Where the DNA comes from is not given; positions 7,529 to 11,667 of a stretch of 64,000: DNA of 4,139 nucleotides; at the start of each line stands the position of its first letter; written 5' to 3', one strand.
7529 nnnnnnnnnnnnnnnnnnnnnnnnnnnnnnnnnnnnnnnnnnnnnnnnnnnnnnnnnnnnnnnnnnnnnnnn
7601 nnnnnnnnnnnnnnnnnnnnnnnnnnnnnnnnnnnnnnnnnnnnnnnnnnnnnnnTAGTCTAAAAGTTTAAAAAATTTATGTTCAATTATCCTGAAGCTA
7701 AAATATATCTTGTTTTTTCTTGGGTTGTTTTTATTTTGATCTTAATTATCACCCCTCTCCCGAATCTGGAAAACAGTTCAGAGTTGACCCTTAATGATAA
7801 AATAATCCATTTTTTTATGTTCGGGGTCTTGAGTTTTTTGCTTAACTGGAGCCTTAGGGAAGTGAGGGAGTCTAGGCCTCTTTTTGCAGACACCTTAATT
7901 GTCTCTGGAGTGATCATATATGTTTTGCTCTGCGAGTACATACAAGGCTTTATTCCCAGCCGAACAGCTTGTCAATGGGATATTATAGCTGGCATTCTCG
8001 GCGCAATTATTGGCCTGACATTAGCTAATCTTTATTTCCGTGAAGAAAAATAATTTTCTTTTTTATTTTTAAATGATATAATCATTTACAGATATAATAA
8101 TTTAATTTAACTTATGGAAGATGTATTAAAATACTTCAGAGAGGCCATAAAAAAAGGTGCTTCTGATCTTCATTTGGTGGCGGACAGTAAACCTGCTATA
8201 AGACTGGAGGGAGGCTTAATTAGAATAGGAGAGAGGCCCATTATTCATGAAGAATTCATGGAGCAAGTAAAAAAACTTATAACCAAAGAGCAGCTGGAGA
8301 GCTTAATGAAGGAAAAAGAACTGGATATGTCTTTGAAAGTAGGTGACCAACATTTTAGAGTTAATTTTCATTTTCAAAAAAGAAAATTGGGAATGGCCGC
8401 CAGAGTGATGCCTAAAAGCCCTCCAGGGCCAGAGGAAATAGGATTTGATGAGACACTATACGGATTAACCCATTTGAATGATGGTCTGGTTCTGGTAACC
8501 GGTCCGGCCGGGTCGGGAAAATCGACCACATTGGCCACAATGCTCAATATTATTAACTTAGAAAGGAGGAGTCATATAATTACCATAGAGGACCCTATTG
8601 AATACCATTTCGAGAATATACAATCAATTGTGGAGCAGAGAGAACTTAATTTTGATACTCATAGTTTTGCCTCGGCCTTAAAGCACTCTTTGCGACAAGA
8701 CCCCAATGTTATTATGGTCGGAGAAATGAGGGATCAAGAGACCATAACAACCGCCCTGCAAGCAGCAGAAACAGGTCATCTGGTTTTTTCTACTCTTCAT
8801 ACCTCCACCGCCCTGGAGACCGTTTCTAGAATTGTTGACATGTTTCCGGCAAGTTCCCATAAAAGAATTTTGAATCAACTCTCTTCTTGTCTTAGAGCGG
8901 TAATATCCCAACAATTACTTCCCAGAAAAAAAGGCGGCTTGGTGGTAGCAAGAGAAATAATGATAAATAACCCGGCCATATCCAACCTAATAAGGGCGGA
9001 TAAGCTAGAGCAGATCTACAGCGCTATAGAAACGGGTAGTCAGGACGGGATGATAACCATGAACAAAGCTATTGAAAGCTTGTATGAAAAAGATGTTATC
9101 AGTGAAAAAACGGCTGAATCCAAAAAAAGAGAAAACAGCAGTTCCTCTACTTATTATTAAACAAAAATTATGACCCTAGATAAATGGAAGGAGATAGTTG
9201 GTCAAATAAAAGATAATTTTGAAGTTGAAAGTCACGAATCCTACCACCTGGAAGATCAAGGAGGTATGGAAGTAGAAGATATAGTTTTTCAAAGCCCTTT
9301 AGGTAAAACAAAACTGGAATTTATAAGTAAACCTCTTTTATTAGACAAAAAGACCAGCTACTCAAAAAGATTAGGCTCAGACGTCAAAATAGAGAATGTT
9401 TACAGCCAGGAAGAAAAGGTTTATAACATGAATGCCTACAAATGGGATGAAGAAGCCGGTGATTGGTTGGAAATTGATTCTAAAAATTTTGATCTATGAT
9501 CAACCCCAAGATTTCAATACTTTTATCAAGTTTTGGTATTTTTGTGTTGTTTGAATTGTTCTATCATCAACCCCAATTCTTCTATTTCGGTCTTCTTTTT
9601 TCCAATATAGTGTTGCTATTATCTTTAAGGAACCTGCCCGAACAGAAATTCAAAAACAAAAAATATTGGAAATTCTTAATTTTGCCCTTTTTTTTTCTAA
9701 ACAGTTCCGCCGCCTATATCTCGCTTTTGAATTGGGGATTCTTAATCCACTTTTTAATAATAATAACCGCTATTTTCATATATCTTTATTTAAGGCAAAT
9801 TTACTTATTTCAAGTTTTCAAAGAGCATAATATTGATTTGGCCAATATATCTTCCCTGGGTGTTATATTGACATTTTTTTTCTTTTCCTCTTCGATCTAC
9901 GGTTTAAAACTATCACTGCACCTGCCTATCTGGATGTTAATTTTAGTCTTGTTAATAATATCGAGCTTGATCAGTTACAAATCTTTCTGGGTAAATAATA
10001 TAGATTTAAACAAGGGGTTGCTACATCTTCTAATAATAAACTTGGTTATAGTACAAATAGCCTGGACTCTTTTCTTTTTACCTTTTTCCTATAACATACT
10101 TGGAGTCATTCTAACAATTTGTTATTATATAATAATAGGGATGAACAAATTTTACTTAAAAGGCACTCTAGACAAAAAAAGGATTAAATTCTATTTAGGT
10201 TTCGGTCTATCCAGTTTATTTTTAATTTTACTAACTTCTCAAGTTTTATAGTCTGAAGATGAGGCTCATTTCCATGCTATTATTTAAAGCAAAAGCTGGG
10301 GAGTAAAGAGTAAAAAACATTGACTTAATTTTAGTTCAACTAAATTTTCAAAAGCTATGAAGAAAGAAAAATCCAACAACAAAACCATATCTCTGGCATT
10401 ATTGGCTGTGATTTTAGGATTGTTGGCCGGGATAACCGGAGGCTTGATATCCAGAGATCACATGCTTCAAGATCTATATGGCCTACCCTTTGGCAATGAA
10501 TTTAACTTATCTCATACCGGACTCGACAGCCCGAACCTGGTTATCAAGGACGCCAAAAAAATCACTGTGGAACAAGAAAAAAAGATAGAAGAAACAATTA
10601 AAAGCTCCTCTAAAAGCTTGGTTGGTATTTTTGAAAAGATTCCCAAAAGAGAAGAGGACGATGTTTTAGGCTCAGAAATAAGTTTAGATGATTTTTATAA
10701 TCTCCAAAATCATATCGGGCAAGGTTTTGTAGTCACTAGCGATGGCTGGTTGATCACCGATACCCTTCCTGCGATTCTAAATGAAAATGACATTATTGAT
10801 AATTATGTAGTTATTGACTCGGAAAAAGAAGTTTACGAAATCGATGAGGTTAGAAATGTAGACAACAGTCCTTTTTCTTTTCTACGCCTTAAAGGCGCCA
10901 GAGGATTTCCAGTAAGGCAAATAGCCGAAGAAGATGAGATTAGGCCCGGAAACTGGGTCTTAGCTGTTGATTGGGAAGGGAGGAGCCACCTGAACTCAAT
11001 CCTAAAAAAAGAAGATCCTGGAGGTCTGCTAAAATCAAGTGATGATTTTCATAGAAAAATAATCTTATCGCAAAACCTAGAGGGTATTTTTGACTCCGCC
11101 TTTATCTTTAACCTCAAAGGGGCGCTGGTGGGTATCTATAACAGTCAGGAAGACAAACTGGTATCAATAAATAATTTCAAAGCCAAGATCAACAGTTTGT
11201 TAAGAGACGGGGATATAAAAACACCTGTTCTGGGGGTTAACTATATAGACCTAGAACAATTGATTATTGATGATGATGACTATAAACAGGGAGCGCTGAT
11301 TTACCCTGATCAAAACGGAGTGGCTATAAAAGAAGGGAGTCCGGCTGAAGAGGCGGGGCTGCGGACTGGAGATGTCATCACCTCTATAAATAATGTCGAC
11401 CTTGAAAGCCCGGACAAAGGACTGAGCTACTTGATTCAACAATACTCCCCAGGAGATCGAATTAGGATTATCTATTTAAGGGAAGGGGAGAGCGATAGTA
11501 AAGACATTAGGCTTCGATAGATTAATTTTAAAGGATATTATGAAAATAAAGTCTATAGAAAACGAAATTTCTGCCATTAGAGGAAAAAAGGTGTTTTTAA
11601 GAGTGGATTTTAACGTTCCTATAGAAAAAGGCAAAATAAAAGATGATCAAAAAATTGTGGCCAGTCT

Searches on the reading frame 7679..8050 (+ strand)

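Call 3: search_protein_families(library=pfam, proteins=[window:7679-8050:+], max_evalue=0.01)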
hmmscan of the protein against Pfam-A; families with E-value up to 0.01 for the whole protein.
window:7679-8050:+ (124 aa): 2 families
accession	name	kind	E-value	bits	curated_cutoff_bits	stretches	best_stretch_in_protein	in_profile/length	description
PF04892.17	VanZ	-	3.9e-09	37.6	30.1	1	39-118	56-124/126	VanZ like family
PF01694.28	Rhomboid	-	0.00057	20.5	22.6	1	47-121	75-142/143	Rhomboid domain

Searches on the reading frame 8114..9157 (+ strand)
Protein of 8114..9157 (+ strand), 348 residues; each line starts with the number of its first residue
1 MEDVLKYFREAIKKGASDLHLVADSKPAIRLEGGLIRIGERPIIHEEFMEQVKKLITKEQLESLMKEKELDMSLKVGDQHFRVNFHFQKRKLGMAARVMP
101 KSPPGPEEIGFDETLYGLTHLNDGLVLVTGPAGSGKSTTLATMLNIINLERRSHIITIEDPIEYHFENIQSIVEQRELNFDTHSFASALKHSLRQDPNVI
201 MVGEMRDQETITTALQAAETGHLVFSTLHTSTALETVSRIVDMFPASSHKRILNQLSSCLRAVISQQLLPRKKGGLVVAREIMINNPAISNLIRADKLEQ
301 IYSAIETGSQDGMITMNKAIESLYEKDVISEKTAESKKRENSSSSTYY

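Call 53: search_protein_families(library=ncbifam, proteins=[window:8114-9157:+], max_evalue=0.00001)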
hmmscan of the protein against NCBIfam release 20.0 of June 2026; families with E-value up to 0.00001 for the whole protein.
window:8114-9157:+ (348 aa): 17 families
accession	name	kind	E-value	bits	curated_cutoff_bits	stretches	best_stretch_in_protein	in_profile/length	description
TIGR01420.1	pilT_fam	subfamily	1e-120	403.1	319.1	1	6-339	4-339/343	PilT/PilU family type 4a pilus ATPase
TIGR02525.1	plasmid_TraJ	equivalog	2.6e-44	151.7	368.3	1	6-302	14-331/372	plasmid transfer ATPase TraJ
TIGR02533.1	type_II_gspE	equivalog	1.5e-43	149.2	630.25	1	119-269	239-379/486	type II secretion system ATPase GspE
TIGR02538.1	type_IV_pilB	equivalog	1.1e-42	146.5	675.65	1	8-247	189-436/564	type IV-A pilus assembly ATPase PilB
NF041000.1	ATPase_ComGA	equivalog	8.8e-40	136.4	300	1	8-270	4-266/267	competence type IV pilus ATPase ComGA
TIGR02524.1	dot_icm_DotB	equivalog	2.2e-39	135.7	463.3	1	31-332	33-348/358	Dot/Icm type IV secretion system ATPase DotB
NF007755.0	PRK10436.1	equivalog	1.9e-38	132.3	617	1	8-269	93-355/465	type II secretion system protein GspE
NF053534.1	T4PilAsmATPsTfpB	equivalog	1.2e-34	119.6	850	1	117-243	330-452/584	type IV pilus assembly ATPase TfpB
NF058587.1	archaellum_moto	equivalog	9e-17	61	550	1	125-240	277-393/527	archaellum flagellar ATPase motor FlaI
TIGR02788.1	VirB11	equivalog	1e-13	51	249.95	1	126-263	147-287/308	P-type DNA transfer ATPase VirB11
TIGR02782.1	TrbB_P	equivalog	1.2e-12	47.8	304.55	1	126-264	139-276/303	P-type conjugative transfer ATPase TrbB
TIGR03819.1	heli_sec_ATPase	hypoth_equivalog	7.5e-12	45.1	373.15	1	126-264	181-323/340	TadA family conjugal transfer-associated ATPase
NF053672.1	bindosome_BasE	exception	1.1e-10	40.9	1000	1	127-245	274-393/512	bindosome assembly system ATPase subunit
NF010407.0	PRK13833.1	subfamily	1.3e-09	37.9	499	1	126-270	147-289/323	conjugal transfer protein TrbB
NF010425.0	PRK13851.1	equivalog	3.6e-09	35.9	461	1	126-250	165-290/344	type IV secretion system protein VirB11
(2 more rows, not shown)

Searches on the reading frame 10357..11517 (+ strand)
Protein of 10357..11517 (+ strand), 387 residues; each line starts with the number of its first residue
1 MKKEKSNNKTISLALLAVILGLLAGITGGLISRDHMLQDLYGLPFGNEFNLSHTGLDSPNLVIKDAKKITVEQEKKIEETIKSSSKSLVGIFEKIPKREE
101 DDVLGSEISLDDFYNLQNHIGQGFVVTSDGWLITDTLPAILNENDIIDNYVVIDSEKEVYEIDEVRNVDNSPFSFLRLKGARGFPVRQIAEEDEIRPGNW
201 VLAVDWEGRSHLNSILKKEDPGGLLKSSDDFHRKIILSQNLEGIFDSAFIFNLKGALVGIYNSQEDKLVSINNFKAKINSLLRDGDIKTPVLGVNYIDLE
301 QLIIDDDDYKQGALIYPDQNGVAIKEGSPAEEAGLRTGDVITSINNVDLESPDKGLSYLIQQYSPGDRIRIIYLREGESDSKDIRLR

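Call 53: search_protein_families(library=ncbifam, proteins=[window:10357-11517:+], max_evalue=0.00001)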
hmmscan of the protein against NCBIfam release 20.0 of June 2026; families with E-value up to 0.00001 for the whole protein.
window:10357-11517:+ (387 aa): 8 families
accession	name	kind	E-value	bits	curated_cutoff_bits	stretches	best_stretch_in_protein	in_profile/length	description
TIGR02037.1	degP_htrA_DO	subfamily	2.1e-18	66.5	416.2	1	269-384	215-325/434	Do family serine endopeptidase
NF041521.1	HhoA_HhoB_HtrA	equivalog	7.4e-14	51.8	450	1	270-384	212-329/335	HhoA/HhoB/HtrA family serine endopeptidase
NF047968.1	SerProtHtrA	equivalog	2.3e-12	47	470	1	269-384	244-355/357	serine protease HtrA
NF053637.1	SerProtHtrAspr2045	equivalog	1.7e-08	33.8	650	1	271-386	272-386/394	serine protease HtrA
NF007526.1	PRK10139.1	equivalog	5.6e-07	28.6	756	0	279-384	257-357/456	serine endoprotease DegQ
NF041515.1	GspC_delta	equivalog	7.8e-07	29.1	150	1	322-378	247-302/311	type II secretion system protein GspC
NF008147.1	PRK10898.1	equivalog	1.7e-06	27.4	408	1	278-378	244-339/352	outer membrane-stress sensor serine endopeptidase DegS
NF041199.1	trx7_PDZ_seleno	equivalog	4.5e-06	25.8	300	1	326-381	329-385/390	Trx7/PDZ domain-containing (seleno)protein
